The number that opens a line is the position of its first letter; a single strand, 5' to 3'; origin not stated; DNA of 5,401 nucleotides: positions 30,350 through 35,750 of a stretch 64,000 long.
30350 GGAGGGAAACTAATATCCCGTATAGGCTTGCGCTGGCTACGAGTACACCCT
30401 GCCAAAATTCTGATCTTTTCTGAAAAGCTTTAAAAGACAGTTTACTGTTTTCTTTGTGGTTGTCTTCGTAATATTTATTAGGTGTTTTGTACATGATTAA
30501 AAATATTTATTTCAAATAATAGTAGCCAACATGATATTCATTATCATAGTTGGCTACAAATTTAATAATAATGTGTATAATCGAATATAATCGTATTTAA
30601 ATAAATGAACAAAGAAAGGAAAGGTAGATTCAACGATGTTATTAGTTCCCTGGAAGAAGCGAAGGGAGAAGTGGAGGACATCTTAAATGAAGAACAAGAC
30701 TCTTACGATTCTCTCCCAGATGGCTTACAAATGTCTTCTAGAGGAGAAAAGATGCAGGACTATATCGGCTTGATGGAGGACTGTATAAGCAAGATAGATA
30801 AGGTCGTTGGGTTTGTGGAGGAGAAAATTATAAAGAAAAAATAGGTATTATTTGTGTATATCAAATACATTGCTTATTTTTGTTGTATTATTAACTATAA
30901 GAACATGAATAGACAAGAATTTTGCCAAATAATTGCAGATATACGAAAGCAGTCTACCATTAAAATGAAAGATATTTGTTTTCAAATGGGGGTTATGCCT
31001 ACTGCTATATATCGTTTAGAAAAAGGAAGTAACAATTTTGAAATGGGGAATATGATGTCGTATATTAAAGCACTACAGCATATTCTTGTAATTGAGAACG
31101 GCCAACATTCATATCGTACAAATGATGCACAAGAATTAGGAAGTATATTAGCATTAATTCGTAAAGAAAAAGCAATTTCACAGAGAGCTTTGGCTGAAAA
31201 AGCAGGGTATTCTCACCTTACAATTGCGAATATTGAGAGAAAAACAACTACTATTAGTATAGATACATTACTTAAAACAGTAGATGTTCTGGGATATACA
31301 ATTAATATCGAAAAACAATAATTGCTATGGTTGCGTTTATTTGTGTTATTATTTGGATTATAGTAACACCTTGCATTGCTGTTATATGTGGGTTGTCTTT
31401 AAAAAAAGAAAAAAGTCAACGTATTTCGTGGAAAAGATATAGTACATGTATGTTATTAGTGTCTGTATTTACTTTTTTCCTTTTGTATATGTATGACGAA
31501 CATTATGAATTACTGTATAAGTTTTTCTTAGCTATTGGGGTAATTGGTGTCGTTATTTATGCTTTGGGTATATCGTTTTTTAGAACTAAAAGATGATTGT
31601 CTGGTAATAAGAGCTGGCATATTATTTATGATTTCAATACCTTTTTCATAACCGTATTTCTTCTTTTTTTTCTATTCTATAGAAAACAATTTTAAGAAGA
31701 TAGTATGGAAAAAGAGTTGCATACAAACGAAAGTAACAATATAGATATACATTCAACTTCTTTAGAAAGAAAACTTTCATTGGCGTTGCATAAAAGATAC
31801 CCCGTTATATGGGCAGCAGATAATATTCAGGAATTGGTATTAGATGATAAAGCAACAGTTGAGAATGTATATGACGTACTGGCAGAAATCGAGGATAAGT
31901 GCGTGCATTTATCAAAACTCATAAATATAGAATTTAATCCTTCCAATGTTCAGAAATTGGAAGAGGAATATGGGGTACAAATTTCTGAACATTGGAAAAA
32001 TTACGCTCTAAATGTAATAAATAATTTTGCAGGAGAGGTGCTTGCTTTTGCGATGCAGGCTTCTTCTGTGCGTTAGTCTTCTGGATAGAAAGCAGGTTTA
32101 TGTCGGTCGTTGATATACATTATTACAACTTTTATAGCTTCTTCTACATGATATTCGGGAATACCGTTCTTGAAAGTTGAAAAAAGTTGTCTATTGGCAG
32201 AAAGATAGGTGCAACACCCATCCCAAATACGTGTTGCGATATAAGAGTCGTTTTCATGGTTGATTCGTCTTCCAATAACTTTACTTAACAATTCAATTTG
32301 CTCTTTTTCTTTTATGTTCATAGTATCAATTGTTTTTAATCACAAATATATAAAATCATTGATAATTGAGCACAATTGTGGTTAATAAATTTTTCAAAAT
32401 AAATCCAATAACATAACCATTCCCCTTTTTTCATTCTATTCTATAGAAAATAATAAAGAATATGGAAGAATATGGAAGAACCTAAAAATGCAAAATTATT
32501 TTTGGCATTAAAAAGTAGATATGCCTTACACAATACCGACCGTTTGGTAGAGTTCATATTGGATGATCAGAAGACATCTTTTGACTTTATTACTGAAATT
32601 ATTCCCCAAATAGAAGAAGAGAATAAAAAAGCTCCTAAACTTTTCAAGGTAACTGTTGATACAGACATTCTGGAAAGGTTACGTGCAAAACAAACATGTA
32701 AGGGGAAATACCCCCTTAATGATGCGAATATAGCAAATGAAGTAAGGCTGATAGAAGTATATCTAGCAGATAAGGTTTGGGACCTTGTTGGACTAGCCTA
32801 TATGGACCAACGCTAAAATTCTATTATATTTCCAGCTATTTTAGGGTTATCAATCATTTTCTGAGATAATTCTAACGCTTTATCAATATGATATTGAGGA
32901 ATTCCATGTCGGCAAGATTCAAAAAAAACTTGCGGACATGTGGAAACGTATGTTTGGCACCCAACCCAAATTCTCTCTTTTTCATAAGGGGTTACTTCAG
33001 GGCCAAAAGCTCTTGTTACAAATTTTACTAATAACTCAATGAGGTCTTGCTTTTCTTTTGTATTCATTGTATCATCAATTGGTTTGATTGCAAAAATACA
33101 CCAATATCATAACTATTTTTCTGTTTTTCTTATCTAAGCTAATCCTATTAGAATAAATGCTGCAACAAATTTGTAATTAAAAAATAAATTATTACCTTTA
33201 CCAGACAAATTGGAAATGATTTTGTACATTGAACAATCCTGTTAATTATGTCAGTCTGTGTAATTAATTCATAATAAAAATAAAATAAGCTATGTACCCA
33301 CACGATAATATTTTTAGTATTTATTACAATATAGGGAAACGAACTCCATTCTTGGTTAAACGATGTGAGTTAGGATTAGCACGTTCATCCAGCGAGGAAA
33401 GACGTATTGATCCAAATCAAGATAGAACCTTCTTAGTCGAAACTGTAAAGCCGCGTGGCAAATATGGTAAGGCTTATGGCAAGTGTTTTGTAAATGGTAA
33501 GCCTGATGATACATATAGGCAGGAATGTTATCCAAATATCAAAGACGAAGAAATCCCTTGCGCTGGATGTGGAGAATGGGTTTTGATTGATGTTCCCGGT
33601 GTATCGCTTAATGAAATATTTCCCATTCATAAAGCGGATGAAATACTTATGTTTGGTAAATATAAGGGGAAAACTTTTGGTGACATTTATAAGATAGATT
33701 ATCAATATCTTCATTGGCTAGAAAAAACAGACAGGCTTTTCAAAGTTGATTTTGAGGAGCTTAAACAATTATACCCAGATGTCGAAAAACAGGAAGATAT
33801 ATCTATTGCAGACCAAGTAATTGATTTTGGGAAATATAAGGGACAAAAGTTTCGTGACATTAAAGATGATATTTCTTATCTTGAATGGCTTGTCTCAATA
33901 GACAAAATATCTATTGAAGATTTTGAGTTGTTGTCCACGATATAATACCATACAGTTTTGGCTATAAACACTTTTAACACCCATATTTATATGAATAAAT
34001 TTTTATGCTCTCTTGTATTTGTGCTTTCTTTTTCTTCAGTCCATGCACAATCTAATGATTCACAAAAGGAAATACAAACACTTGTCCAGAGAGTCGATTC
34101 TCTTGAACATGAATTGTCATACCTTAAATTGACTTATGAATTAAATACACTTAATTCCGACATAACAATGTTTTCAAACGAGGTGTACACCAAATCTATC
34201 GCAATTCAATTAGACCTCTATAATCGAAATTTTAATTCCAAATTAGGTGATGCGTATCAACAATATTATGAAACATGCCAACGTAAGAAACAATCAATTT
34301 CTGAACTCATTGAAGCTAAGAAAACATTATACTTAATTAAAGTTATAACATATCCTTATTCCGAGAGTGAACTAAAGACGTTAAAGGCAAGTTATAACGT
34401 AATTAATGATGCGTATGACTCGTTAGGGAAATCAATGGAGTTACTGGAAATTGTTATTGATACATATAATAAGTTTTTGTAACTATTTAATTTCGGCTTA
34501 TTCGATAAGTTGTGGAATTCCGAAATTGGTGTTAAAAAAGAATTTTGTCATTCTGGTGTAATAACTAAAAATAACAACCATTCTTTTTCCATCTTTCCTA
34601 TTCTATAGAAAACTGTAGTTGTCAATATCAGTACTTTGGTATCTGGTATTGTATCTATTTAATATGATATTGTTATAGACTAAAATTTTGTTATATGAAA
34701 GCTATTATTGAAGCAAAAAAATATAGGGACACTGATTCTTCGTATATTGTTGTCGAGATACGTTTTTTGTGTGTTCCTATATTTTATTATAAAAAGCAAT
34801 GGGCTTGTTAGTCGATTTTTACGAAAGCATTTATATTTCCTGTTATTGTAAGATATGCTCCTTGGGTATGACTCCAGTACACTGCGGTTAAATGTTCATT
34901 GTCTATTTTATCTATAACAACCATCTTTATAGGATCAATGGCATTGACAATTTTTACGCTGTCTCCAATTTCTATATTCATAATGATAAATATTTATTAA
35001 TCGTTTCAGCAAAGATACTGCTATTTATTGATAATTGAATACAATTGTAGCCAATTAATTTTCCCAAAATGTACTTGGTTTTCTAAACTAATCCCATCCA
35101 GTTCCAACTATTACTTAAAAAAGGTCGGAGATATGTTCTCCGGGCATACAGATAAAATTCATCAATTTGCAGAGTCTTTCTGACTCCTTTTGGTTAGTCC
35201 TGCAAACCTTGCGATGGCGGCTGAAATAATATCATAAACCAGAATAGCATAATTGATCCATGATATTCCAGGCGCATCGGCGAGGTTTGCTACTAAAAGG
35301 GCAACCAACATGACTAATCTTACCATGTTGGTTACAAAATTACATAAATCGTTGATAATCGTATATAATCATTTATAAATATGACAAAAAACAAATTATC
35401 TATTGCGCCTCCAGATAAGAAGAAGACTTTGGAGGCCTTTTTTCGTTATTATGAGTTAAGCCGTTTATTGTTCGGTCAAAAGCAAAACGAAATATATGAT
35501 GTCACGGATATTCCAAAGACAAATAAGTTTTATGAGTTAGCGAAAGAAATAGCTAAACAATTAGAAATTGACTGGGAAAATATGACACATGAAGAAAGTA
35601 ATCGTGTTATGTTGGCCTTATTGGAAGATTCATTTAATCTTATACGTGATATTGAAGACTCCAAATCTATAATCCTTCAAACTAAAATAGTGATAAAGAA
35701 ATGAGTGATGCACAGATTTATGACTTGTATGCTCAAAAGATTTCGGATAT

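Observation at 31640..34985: Three promoter-duplicated cassettes of convergent, 3'-overlapping gene pairs sharing a palindromic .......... motif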

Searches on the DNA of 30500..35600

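Call 63: search_rna_families(source=window, start=30500, end=35600, threshold=evalue, max_evalue=1)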
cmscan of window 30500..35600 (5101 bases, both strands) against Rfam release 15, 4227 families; matches with E-value up to 1: 7.
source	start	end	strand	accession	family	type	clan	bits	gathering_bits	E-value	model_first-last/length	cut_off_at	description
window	31934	32003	-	RF03835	mir-955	Gene; miRNA;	-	30.2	50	0.00082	1-81/81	no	mir-955 microRNA precursor family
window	31923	32008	-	RF00739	MIR476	Gene; miRNA;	-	27.4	80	0.072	1-92/92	no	MIR476 microRNA precursor family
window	31932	32007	+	RF00144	mir-199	Gene; miRNA;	-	23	60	0.082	1-80/80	no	mir-199 microRNA precursor family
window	31918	32020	-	RF04213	MIR7807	Gene; miRNA;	-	22.6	90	0.4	1-134/134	no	MIR7807 microRNA precursor family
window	31601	31675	+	RF02520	mir-965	Gene; miRNA;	-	21.3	43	0.85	1-76/76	no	mir-965 microRNA precursor family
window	31923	32066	+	RF02376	antisense_SR1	Gene; sRNA;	-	20.5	45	0.81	1-210/210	no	SR1 sRNA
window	34019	34078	+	RF02218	ZNRD1-AS1_1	Gene; lncRNA;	-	20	50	0.92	1-68/68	no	ZNRD1 antisense RNA 1 conserved region 1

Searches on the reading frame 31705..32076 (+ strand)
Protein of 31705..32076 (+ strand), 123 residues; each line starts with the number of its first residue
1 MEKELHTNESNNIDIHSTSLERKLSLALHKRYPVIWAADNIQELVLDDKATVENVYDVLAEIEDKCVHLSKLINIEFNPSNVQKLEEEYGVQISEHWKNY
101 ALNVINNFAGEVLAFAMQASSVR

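Call 9: search_protein_families(library=pfam, proteins=[window:31705-32076:+], max_evalue=1)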
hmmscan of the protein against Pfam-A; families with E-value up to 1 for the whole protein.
window:31705-32076:+ (123 aa): 4 families
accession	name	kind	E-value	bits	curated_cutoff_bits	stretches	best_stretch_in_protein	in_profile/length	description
PF20668.2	DUF6815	-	0.066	14.5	28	1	20-67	62-104/105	Domain of unknown function (DUF6815)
PF08765.17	Mor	-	0.084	13.3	24.9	0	23-65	53-98/107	Mor transcription activator family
PF16671.10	ACD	-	0.11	11.3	27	1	40-78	202-240/386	Actin cross-linking domain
PF22985.3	KH_BICC1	-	0.13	12.5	27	1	74-94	13-33/73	Protein bicaudal C homolog 1, KH-like domain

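Call 10: search_protein_families(library=phrogs, proteins=[window:31705-32076:+], max_evalue=1)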
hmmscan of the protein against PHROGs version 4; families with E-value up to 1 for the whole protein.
window:31705-32076:+ (123 aa): 4 families
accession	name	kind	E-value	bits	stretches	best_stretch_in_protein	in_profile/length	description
phrog_4154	-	moron, auxiliary metabolic gene and host takeover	0.098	14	1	36-97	17-86/108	acyl carrier protein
phrog_532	-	transcription regulation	0.22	12.7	0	73-91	87-105/132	late transcriptional activator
phrog_4404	-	unknown function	0.27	12.4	1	69-94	8-34/64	-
phrog_37534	-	unknown function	0.36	12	1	64-107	13-56/64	-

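Call 33: find_homologous_proteins(query=A3, max_evalue=0.01)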
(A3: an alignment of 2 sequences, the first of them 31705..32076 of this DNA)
Query A3 (2 sequences) (123 aa, profile of the alignment): 41 proteins with E <= 0.01 among 68 candidates.
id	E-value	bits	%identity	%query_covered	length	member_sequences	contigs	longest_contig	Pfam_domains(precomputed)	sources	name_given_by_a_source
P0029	8.6e-59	216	99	100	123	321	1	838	-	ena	-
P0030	2.2e-58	214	98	100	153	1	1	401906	-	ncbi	ncbi:hypothetical protein ACIXSW_06165 [Bacteroides fragilis]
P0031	7.9e-58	212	99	98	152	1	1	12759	-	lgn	-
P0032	4.2e-56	207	99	97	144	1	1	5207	-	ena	-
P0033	1.0e-55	206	96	97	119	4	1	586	-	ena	-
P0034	2.7e-55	204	93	100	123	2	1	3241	-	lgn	-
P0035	6.6e-55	203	94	93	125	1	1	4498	-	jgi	-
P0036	1.9e-54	202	90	100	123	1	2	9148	-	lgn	-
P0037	2.3e-54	201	90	100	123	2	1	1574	-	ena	-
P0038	5.2e-54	200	90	100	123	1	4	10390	-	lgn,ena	-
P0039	1.1e-52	196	92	97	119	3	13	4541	-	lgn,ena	-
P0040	2.0e-51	192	93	100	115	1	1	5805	-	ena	-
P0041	7.6e-51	190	89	99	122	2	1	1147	-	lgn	-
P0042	1.2e-50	189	40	33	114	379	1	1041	-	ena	-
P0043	1.4e-50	189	91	97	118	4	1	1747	-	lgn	-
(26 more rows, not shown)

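Call 47: predict_structure(alignment_id=A6)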
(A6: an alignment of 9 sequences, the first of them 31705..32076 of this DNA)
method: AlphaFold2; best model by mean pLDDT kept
length: 123 residues; sequences in the alignment: 9
mean_pLDDT: 66.0   pTM: 0.53
mean pLDDT of the five models: 66.0, 65.3, 51.9, 47.9, 44.8
residues with pLDDT >= 90: 0; 70-90: 63; 50-70: 42; < 50: 18
segments of 3 or more residues with pLDDT < 50: 1-17
pLDDT, mean of each block of 10 residues (from residue 1): 34 44 71 79 82 83 66 59 73 72 71 64 51
secondary structure, 60 per line:
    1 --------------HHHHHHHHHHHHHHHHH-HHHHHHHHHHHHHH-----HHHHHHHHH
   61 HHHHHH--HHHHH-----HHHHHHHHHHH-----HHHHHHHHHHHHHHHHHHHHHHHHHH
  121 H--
elements in order: H15-31 H33-46 H52-66 H69-73 H79-89 H95-121

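Call 54: find_related_loci(query=A8, collection=viral_contigs, flank=5000)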
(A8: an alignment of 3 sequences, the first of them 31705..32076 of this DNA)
Query A8 (123 aa) in viral_contigs; peptide patterns used: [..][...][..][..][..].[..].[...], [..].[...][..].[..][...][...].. (x = any residue, [..] = any of these).
229 stretches matched a pattern; 15 encode a relative of the query (tblastn E <= 1e-3); 15 distinct loci.
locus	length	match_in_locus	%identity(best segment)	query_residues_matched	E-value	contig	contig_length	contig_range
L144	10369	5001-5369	100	1-123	2e-80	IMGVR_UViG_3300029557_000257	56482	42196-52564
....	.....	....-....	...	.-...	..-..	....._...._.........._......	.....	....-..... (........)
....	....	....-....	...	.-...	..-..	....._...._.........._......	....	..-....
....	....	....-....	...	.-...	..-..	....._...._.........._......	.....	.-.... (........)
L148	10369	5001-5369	100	1-123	2e-80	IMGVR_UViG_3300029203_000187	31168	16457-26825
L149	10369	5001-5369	100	1-123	2e-80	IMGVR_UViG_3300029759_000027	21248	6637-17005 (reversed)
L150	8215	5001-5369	100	1-123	2e-80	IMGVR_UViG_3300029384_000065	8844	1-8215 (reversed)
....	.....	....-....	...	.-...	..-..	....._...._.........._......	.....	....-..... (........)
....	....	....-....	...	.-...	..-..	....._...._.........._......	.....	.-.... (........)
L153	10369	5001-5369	100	1-123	2e-80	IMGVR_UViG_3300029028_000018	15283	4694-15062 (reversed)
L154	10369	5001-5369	100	1-123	2e-80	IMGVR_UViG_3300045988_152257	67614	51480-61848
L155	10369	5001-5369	100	1-123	2e-80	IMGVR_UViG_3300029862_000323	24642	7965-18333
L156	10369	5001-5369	100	1-123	2e-80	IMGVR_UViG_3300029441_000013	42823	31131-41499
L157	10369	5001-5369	98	1-123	7e-80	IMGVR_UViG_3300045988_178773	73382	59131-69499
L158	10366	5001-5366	98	1-122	8e-79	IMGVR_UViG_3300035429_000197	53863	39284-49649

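Call 81: search_protein_families(library=padloc, max_evalue=0.01, proteins=[window:31705-32076:+])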
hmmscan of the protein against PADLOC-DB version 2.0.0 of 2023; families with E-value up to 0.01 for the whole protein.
window:31705-32076:+ (123 aa): 0 families

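Call 96: search_solved_structures(query=A8, max_evalue=10)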
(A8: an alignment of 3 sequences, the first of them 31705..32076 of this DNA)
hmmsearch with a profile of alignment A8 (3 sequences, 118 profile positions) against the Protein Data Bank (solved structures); distinct sequences matched with E-value up to 10: 3.
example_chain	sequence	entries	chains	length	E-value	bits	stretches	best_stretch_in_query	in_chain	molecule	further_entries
7nwg_a2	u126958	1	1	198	0.16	15.4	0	33-52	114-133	ribosomal protein eS25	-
9w2t_d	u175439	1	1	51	1.3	12.5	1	34-65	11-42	ATP synthase peripheral stalk subunit d, mitochondrial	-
9b55_C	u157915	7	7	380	1.3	12.5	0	44-68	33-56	E3 ubiquitin-protein ligase pub2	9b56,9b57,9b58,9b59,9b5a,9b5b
